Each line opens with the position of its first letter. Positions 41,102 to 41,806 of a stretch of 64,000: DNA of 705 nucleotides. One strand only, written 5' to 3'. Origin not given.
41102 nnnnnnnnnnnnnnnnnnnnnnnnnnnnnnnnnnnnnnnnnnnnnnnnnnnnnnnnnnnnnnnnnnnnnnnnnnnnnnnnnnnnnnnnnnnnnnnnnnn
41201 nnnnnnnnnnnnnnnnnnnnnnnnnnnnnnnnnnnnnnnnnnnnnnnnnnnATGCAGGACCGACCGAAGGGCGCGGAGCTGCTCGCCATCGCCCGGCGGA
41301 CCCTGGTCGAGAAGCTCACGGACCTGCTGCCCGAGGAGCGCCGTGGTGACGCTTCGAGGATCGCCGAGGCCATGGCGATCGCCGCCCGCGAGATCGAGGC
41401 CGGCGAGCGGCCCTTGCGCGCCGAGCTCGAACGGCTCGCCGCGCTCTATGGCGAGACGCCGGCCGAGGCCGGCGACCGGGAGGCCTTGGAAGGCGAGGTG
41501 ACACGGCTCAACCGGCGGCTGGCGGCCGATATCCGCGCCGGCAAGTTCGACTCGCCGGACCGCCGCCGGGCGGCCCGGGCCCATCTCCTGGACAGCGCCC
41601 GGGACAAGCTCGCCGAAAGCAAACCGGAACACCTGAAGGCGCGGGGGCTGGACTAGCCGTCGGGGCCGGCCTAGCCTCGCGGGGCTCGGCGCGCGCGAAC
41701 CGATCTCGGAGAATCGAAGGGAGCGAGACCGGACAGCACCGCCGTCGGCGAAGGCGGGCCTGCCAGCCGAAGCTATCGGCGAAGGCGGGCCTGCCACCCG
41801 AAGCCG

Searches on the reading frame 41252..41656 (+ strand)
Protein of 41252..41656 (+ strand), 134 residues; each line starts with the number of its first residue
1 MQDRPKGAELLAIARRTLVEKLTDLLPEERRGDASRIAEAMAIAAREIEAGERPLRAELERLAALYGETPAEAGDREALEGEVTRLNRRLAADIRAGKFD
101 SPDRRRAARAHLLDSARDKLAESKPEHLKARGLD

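Call 62: search_protein_families(library=pfam, proteins=[window:41252-41656:+])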
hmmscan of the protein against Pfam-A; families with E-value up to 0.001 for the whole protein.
window:41252-41656:+ (134 aa): 1 family
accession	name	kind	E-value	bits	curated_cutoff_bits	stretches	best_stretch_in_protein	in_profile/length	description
PF19802.4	DUF6285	-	4.4e-13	50.2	28.1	1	37-126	14-90/91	Domain of unknown function (DUF6285)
